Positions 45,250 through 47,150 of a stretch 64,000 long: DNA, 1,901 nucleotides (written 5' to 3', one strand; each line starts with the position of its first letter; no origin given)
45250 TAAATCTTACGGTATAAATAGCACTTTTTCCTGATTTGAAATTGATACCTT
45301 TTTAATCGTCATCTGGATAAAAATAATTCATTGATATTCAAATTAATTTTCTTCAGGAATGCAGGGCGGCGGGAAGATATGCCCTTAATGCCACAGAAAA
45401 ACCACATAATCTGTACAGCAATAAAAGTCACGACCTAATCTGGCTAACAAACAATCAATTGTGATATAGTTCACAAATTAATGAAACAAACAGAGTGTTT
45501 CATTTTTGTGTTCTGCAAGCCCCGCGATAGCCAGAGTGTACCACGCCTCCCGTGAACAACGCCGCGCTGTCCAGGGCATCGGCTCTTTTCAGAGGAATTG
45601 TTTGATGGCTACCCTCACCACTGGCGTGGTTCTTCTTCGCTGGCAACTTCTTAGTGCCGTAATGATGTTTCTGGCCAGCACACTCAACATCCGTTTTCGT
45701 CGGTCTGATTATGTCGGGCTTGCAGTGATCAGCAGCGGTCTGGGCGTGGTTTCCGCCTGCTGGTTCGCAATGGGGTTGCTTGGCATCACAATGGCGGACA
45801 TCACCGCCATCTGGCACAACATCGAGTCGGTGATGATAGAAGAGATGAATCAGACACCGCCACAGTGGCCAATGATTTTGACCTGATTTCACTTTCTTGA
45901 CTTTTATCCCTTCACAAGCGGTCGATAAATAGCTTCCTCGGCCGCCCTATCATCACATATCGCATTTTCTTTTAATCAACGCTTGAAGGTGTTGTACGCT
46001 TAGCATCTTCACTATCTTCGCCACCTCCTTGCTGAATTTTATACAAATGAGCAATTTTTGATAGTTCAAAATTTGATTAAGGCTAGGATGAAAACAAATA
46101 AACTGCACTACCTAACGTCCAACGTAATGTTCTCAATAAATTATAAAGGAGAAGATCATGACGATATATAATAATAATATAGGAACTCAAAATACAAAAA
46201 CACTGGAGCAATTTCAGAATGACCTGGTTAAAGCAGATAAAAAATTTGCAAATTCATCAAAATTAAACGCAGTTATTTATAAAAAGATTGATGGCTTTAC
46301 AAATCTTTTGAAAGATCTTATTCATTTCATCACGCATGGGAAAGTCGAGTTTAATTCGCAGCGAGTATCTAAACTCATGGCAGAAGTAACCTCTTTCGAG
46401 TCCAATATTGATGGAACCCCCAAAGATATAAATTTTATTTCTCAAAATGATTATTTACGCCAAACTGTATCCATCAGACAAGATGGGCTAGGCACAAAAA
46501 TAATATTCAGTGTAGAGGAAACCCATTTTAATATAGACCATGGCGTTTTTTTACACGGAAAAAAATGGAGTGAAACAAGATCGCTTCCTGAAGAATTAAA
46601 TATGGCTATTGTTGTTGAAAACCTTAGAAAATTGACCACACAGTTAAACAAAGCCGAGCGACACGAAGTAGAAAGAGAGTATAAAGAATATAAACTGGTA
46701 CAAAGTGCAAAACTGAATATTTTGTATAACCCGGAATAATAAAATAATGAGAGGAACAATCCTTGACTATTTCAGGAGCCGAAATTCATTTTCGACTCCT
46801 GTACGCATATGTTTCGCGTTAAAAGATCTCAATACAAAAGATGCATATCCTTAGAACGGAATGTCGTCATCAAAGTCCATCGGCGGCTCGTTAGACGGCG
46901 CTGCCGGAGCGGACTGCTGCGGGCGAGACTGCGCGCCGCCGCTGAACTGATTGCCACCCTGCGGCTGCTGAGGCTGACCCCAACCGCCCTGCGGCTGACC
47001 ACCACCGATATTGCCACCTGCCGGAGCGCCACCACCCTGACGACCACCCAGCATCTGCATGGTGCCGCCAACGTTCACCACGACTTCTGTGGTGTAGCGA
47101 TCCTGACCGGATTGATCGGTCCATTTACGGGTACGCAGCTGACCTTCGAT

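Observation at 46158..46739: AT-rich orphan gene between yjcB and ssb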

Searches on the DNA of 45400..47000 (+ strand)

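Call 4: search_dna_similar(query=window:45880-46860:+, collection=ecoli_genomes, mode=near, max_rows=30, rows=spread)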
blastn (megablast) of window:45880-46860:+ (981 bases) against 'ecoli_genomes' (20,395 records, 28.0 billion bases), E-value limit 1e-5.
Records with a match: 22; places in all: 22; records where one place covers at least 80% of the query: 22.
Genomes with a match: 22 of 5426; with a place that covers at least 80% of the query: 22. Places per genome that has any: lowest 1, median 1, highest 1. On chromosomes: 22 places; on plasmids: 0.
Best place of each record, by identity: 95-99% 1; 90-95% 1; 80-90% 20.
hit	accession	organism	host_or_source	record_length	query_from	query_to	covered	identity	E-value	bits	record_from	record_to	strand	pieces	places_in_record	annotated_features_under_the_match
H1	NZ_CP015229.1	Escherichia coli strain 06-00048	alfalfa sprout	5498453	1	981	100%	97.6%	0e+0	1679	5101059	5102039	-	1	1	hypothetical protein | ssb1: single-stranded DNA-binding protein SSB1 | yjcB: YjcB family protein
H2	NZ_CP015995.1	Escherichia coli strain S51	poultry meat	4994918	1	981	100%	87.3%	0e+0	1105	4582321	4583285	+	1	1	hypothetical protein | ssb1: single-stranded DNA-binding protein SSB1 | yjcB: YjcB family protein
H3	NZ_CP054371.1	Escherichia coli strain SCU-316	Homo sapiens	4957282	1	981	100%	87.3%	0e+0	1105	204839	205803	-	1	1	hypothetical protein | ssb1: single-stranded DNA-binding protein SSB1 | yjcB: YjcB family protein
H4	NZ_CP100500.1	Escherichia coli strain LH50-c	Gallus gallus domesticus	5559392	1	981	100%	87.3%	0e+0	1105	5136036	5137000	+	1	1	hypothetical protein | ssb1: single-stranded DNA-binding protein SSB1 | yjcB: YjcB family protein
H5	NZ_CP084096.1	Escherichia coli O78 strain 3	Homo sapiens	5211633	1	981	100%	87.3%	0e+0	1105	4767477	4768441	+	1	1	hypothetical protein | ssb1: single-stranded DNA-binding protein SSB1 | yjcB: YjcB family protein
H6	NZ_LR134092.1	Escherichia coli strain NCTC10444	Calf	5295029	1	981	100%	87.3%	0e+0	1105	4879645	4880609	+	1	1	hypothetical protein | ssb1: single-stranded DNA-binding protein SSB1 | yjcB: YjcB family protein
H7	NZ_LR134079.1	Escherichia coli strain NCTC9112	missing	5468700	1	981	100%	87.3%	0e+0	1105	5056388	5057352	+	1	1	hypothetical protein | ssb1: single-stranded DNA-binding protein SSB1 | yjcB: YjcB family protein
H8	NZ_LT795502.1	Escherichia coli strain KV7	Sus scrofa domestica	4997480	1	981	100%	87.3%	0e+0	1105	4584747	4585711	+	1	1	hypothetical protein | ssb1: single-stranded DNA-binding protein SSB1 | yjcB: YjcB family protein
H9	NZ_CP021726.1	Escherichia coli strain Combat11I9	Homo sapiens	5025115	1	981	100%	87.2%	0e+0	1099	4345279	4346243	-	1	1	hypothetical protein | ssb1: single-stranded DNA-binding protein SSB1 | yjcB: YjcB family protein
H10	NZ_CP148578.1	Escherichia coli strain Z1322HEC0005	Homo sapiens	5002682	1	981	100%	87.2%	0e+0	1099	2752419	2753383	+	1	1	hypothetical protein | ssb1: single-stranded DNA-binding protein SSB1 | yjcB: YjcB family protein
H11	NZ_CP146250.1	Escherichia coli strain L26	chicken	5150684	1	981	100%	87.2%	0e+0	1099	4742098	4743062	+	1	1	hypothetical protein | ssb1: single-stranded DNA-binding protein SSB1 | yjcB: YjcB family protein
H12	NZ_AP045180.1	Escherichia coli strain JNEC-KY204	Homo sapiens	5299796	1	981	100%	87.2%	0e+0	1099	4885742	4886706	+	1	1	hypothetical protein | ssb1: single-stranded DNA-binding protein SSB1 | yjcB: YjcB family protein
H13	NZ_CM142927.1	Escherichia coli strain UCPROB-002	Homo sapiens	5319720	1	981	100%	87.2%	0e+0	1099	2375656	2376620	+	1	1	hypothetical protein | ssb1: single-stranded DNA-binding protein SSB1 | yjcB: YjcB family protein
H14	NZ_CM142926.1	Escherichia coli strain UCPROB-001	Homo sapiens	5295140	1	981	100%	87.2%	0e+0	1099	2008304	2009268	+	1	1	hypothetical protein | ssb1: single-stranded DNA-binding protein SSB1 | yjcB: YjcB family protein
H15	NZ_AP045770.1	Escherichia coli strain 23CRST011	Homo sapiens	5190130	1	981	100%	87.2%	0e+0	1099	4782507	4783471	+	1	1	hypothetical protein | ssb1: single-stranded DNA-binding protein SSB1 | yjcB: YjcB family protein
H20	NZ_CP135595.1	Escherichia coli strain GDSC2227PM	vegetable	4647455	1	981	100%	86.7%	0e+0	1070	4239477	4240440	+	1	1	hypothetical protein | ssb1: single-stranded DNA-binding protein SSB1 | yjcB: YjcB family protein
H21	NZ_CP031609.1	Escherichia coli strain N3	Homo sapiens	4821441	1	981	100%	85.7%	0e+0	1014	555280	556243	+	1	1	hypothetical protein | ssb1: single-stranded DNA-binding protein SSB1 | yjcB: YjcB family protein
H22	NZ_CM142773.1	Escherichia coli strain GPEC1446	chicken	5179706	1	981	91%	90.0%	0e+0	1148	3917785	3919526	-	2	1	IS1-like element IS1A family transposase | hypothetical protein | ssb1: single-stranded DNA-binding protein SSB1 | yjcB: YjcB family protein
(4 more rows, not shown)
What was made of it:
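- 45887..46850 (.): The islet: a 964-bp AT-rich segment (GC 0.34) that replaces the entire ancestral ~98-bp yjcB-ssb spacer. It runs from the base after the yjcB stop codon to the ssb stop codon, which is TAA here and TGA in K-12-type genomes. Present in 22/5,426 complete genomes (call 4).
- On Lineage-restricted ORFan / horizontally acquired AT-rich islet: The islet is in 22/5,426 genomes (call 4).
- It is rare: 22/5,426 genomes, 20 of them differing by <=0.6 percentage points in identity to the query (86.7-87.3%) (call 4).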

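Call 8: search_dna_similar(query=window:45500-45960:+, collection=ecoli_genomes, mode=near, max_rows=12, rows=spread)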
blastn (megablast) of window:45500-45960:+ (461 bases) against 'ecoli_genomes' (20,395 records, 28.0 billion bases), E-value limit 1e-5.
Records with a match: 5425; places in all: 5425; records where one place covers at least 80% of the query: 5425.
Genomes with a match: 5424 of 5426; with a place that covers at least 80% of the query: 5424. Places per genome that has any: lowest 1, median 1, highest 2. On chromosomes: 5421 places; on plasmids: 4.
Best place of each record, by identity: >=99% 369; 95-99% 5041; 90-95% 8; 80-90% 7.
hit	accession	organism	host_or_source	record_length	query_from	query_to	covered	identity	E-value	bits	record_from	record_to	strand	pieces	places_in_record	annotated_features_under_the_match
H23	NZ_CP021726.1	Escherichia coli strain Combat11I9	Homo sapiens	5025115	1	461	100%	98.7%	0e+0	819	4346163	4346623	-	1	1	yjcB: YjcB family protein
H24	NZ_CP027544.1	Escherichia coli strain 2013C-3264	Homo sapiens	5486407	1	388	84%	98.7%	0e+0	689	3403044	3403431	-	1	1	yjcB: YjcB family protein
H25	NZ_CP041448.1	Escherichia coli strain YPE10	Pork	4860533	1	388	84%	98.7%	0e+0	689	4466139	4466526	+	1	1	yjcB: YjcB family protein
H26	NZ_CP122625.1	Escherichia coli strain ETEC4089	Sus scrofa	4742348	1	388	84%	98.7%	0e+0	689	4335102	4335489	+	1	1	yjcB: YjcB family protein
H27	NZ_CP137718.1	Escherichia coli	missing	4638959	1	388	84%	98.7%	0e+0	689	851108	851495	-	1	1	yjcB: YjcB family protein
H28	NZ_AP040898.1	Escherichia coli strain c1-17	Homo sapiens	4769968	1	388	84%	98.7%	0e+0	689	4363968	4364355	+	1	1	yjcB: YjcB family protein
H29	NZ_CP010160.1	Escherichia coli strain H1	not applicable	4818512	1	388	84%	98.5%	0e+0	684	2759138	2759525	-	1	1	yjcB: YjcB family protein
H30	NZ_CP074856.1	Escherichia coli strain 2013C_3997_C1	Homo sapiens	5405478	1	388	84%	98.5%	0e+0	684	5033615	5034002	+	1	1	yjcB: YjcB family protein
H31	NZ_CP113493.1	Escherichia coli strain GTEN_97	Homo sapiens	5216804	1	388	84%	97.7%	0e+0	667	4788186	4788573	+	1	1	yjcB: YjcB family protein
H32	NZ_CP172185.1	Escherichia coli strain GF60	chicken meat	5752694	1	388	84%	97.4%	0e+0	662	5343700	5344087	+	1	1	yjcB: YjcB family protein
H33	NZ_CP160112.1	Escherichia coli strain 723_010814_2_1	Poultry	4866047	1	388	84%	97.2%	0e+0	656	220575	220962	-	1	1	yjcB: YjcB family protein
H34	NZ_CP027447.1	Escherichia coli strain 2014C-3075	Homo sapiens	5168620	4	388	84%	88.8%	3e-130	473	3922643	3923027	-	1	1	yjcB: YjcB family protein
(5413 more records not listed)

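Call 9: get_annotated_region(hit=H1, flank=4000)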
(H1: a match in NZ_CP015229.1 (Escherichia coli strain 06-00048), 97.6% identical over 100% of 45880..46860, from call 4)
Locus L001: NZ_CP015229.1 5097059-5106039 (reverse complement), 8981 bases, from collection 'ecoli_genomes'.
description: Escherichia coli strain 06-00048 chromosome, complete genome
organism: Escherichia coli strain 06-00048 (NCBI taxid 562)
replicon: chromosome; assembly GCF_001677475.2
host: -; source: alfalfa sprout; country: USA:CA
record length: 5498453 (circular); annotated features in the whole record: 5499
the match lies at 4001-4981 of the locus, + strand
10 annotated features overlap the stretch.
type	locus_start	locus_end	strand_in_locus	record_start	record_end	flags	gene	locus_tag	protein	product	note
CDS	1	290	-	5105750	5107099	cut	ghxP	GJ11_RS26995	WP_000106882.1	guanine/hypoxanthine transporter GhxP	-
CDS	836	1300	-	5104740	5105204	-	soxR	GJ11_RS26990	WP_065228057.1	redox-sensitive transcriptional activator SoxR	-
CDS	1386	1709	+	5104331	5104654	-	soxS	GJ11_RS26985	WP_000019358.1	superoxide response transcriptional regulator SoxS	-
CDS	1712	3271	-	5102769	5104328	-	pdeC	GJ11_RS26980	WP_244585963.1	c-di-GMP phosphodiesterase PdeC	-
CDS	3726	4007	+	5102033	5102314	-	yjcB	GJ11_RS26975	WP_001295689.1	YjcB family protein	-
CDS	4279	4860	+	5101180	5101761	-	-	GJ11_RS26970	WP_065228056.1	hypothetical protein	-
CDS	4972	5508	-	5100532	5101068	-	ssb1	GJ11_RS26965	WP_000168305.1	single-stranded DNA-binding protein SSB1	-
CDS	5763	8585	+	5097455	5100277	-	uvrA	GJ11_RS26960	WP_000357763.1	excinuclease ABC subunit UvrA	-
CDS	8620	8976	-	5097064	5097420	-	yjbR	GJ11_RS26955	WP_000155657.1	MmcQ/YjbR family DNA-binding protein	-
CDS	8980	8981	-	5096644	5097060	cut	yjbQ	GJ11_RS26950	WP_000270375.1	secondary thiamine-phosphate synthase enzyme YjbQ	-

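Call 10: get_annotated_region(hit=H2, flank=4000)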
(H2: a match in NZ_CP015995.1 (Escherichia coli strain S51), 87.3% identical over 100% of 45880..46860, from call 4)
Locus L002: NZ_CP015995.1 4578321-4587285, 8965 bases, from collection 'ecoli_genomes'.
description: Escherichia coli strain S51 chromosome, complete genome
organism: Escherichia coli strain S51 (NCBI taxid 562)
replicon: chromosome; assembly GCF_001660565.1
host: -; source: poultry meat; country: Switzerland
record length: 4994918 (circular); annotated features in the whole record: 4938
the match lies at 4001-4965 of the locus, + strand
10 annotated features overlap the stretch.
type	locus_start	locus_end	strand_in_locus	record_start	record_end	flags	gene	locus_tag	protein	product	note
CDS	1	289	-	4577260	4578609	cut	ghxP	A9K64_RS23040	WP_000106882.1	guanine/hypoxanthine transporter GhxP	-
CDS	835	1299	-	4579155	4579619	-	soxR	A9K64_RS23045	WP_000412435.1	redox-sensitive transcriptional activator SoxR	-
CDS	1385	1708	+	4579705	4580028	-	soxS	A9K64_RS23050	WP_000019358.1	superoxide response transcriptional regulator SoxS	-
CDS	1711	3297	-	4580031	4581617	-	pdeC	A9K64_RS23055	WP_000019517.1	c-di-GMP phosphodiesterase PdeC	-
CDS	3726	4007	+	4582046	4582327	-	yjcB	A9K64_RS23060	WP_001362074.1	YjcB family protein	-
CDS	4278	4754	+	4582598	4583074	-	-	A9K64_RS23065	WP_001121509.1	hypothetical protein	-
CDS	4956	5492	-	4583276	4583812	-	ssb1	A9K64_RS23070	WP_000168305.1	single-stranded DNA-binding protein SSB1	-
CDS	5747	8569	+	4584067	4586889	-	uvrA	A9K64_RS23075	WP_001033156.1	excinuclease ABC subunit UvrA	-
CDS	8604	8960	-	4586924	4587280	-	yjbR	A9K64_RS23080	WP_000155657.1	MmcQ/YjbR family DNA-binding protein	-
CDS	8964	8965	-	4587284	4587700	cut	yjbQ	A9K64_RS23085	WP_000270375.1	secondary thiamine-phosphate synthase enzyme YjbQ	-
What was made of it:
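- Checked: This agrees with RefSeq annotation of matching genomes (calls 9, 10).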

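Call 11: get_annotated_region(hit=H27, flank=3000)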
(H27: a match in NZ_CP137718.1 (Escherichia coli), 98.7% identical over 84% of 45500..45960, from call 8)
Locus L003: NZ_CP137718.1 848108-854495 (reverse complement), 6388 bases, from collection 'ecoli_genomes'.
description: Escherichia coli isolate FELIX_MS772 chromosome, complete genome
organism: Escherichia coli (NCBI taxid 562)
replicon: chromosome; assembly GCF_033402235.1
host: missing; source: -; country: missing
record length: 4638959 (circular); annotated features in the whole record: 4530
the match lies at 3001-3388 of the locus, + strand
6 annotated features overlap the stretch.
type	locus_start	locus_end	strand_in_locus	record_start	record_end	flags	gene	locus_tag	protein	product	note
CDS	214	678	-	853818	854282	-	soxR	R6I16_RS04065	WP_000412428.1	redox-sensitive transcriptional activator SoxR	-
CDS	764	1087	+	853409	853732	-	soxS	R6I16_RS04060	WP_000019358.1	superoxide response transcriptional regulator SoxS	-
CDS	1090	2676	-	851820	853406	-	pdeC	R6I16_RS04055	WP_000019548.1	c-di-GMP phosphodiesterase PdeC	-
CDS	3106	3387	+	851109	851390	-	yjcB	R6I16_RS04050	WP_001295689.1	YjcB family protein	-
CDS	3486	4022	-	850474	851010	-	ssb1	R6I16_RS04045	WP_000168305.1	single-stranded DNA-binding protein SSB1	-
CDS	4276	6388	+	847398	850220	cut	uvrA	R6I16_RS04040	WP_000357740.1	excinuclease ABC subunit UvrA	-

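Call 12: get_annotated_region(hit=H24, flank=3000)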
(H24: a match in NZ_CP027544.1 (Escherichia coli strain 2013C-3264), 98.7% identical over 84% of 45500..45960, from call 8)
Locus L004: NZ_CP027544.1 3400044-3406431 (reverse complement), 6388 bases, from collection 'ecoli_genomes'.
description: Escherichia coli strain 2013C-3264 chromosome, complete genome
organism: Escherichia coli strain 2013C-3264 (NCBI taxid 562)
replicon: chromosome; assembly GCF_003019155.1
host: Homo sapiens; source: stool; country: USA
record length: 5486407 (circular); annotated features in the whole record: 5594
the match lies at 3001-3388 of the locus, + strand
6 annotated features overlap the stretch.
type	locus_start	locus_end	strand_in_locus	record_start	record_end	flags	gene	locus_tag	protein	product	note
CDS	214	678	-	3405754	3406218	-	soxR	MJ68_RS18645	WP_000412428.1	redox-sensitive transcriptional activator SoxR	-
CDS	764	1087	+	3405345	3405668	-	soxS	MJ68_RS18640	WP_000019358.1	superoxide response transcriptional regulator SoxS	-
CDS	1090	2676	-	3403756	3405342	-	pdeC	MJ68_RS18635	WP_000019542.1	c-di-GMP phosphodiesterase PdeC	-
CDS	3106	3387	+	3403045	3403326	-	yjcB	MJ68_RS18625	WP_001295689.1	YjcB family protein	-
CDS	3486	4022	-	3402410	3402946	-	ssb1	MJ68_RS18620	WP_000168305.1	single-stranded DNA-binding protein SSB1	-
CDS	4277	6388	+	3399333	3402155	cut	uvrA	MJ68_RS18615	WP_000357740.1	excinuclease ABC subunit UvrA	-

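Call 13: get_annotated_region(hit=H34, flank=3000)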
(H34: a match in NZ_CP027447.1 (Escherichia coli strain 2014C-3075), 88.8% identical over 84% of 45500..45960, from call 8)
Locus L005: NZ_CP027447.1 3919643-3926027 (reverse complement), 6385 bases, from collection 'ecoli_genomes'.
description: Escherichia coli strain 2014C-3075 chromosome, complete genome
organism: Escherichia coli strain 2014C-3075 (NCBI taxid 562)
replicon: chromosome; assembly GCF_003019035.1
host: Homo sapiens; source: stool; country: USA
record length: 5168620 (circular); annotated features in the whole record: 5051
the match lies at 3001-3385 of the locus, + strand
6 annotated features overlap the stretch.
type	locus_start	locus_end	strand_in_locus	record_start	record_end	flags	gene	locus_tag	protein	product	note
CDS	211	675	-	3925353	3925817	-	soxR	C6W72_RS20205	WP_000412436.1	redox-sensitive transcriptional activator SoxR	-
CDS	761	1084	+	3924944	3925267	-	soxS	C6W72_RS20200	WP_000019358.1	superoxide response transcriptional regulator SoxS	-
CDS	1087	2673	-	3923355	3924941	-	pdeC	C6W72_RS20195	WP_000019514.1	c-di-GMP phosphodiesterase PdeC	-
CDS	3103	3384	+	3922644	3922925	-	yjcB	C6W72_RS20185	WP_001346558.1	YjcB family protein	-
CDS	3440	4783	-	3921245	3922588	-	-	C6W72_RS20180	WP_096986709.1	carbohydrate porin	-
CDS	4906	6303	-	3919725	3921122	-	-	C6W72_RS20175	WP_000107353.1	MFS transporter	-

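Call 26: search_rna_families(source=window, start=45400, end=47000, threshold=evalue, max_evalue=5)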
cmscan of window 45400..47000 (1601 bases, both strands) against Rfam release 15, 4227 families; matches with E-value up to 5: 3.
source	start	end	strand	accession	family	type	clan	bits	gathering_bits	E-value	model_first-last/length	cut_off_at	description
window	46239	46309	+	RF01666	rox2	Cis-reg;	-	21.3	55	1.4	1-71/71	no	Drosophila rox2 ncRNA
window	45936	45983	-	RF01144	sR17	Gene; snRNA; snoRNA; CD-box;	-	14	36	3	1-55/55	no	Small nucleolar RNA sR17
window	45657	45747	+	RF02166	PVT1_3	Gene; lncRNA;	-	11.8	45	3.9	1-95/95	no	Pvt1 oncogene conserved region 3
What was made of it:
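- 45887..46094 (+): 5' non-coding part of the islet. It is 98-99% identical among the three haplotypes, which is background-level divergence. It is not protein-coding: single-base indels in haplotype C and in L014 break the antisense small ORF 45953..46108. No Rfam match above noise (call 26).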

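Call 43: search_dna_similar(query=window:45887-46157:+, collection=ecoli_genomes, mode=distant, max_rows=30, max_evalue=0.001)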
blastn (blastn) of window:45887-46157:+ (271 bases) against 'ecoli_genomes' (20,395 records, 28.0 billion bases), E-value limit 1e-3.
Records with a match: 22; places in all: 22; records where one place covers at least 80% of the query: 22.
Genomes with a match: 22 of 5426; with a place that covers at least 80% of the query: 22. Places per genome that has any: lowest 1, median 1, highest 1. On chromosomes: 22 places; on plasmids: 0.
Best place of each record, by identity: 95-99% 1; 90-95% 21.
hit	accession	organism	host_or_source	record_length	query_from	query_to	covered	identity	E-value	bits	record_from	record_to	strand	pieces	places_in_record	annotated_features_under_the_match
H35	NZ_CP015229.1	Escherichia coli strain 06-00048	alfalfa sprout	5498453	1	271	100%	98.5%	6e-130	471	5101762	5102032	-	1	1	none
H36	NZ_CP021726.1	Escherichia coli strain Combat11I9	Homo sapiens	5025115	1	271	100%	94.5%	5e-112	413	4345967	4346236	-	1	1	none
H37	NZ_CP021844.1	Escherichia coli strain EC1515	Homo sapiens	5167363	1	271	100%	94.5%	5e-112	413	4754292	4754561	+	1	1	none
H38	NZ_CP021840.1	Escherichia coli strain EC974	Homo sapiens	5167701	1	271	100%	94.5%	5e-112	413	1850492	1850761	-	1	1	none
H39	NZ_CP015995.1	Escherichia coli strain S51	poultry meat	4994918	1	271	100%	94.5%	5e-112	413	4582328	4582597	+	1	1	none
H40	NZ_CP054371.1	Escherichia coli strain SCU-316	Homo sapiens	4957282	1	271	100%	94.5%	5e-112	413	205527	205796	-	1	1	none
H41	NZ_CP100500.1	Escherichia coli strain LH50-c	Gallus gallus domesticus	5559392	1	271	100%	94.5%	5e-112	413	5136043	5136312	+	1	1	none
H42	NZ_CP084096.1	Escherichia coli O78 strain 3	Homo sapiens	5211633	1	271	100%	94.5%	5e-112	413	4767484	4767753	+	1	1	none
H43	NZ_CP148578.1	Escherichia coli strain Z1322HEC0005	Homo sapiens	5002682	1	271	100%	94.5%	5e-112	413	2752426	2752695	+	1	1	none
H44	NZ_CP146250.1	Escherichia coli strain L26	chicken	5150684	1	271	100%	94.5%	5e-112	413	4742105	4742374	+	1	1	none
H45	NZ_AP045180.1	Escherichia coli strain JNEC-KY204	Homo sapiens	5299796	1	271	100%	94.5%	5e-112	413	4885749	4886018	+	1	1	none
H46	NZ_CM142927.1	Escherichia coli strain UCPROB-002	Homo sapiens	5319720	1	271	100%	94.5%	5e-112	413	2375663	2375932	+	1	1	none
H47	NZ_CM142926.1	Escherichia coli strain UCPROB-001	Homo sapiens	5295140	1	271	100%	94.5%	5e-112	413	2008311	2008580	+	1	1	none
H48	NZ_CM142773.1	Escherichia coli strain GPEC1446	chicken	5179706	1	271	100%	94.5%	5e-112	413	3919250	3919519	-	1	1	none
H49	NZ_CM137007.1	Escherichia coli strain 4FM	Mink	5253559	1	271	100%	94.5%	5e-112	413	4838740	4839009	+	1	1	none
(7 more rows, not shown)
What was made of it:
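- On Mobile element (IS, MITE, transposon, GInt/Tn6571, integrative island): The segment is single-copy in every carrier genome (call 43).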

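Call 44: get_annotated_region(hit=H21, flank=1500)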
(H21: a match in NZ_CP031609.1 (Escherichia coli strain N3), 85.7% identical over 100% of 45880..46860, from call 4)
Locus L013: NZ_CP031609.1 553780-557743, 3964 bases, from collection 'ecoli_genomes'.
description: Escherichia coli strain N3 chromosome, complete genome
organism: Escherichia coli strain N3 (NCBI taxid 562)
replicon: chromosome; assembly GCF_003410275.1
host: Homo sapiens; source: Rectal swab; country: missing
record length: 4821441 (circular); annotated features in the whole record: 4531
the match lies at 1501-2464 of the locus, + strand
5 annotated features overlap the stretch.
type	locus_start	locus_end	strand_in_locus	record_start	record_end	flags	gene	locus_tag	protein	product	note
CDS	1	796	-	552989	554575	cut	pdeC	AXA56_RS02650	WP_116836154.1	c-di-GMP phosphodiesterase PdeC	-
CDS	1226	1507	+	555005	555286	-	yjcB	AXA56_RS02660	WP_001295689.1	YjcB family protein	-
CDS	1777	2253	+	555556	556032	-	-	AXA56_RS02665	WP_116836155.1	hypothetical protein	-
CDS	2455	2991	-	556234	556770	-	ssb1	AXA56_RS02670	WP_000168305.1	single-stranded DNA-binding protein SSB1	-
CDS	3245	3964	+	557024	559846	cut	uvrA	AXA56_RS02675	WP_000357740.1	excinuclease ABC subunit UvrA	-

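Call 45: get_annotated_region(hit=H20, flank=1500)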
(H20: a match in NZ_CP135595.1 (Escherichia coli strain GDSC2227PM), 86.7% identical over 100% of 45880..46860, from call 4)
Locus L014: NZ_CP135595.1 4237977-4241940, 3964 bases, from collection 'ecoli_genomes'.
description: Escherichia coli strain GDSC2227PM chromosome, complete genome
organism: Escherichia coli strain GDSC2227PM (NCBI taxid 562)
replicon: chromosome; assembly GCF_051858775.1
host: -; source: vegetable; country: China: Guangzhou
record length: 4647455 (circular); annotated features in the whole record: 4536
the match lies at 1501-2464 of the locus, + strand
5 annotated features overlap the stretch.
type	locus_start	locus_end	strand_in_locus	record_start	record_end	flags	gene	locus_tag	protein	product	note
CDS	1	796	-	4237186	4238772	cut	pdeC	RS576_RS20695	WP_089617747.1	c-di-GMP phosphodiesterase PdeC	-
CDS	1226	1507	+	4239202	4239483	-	yjcB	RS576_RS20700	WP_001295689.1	YjcB family protein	-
CDS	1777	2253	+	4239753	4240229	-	-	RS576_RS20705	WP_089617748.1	hypothetical protein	-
CDS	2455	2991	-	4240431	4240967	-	ssb1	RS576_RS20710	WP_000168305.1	single-stranded DNA-binding protein SSB1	-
CDS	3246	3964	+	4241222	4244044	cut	uvrA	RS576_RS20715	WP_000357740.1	excinuclease ABC subunit UvrA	-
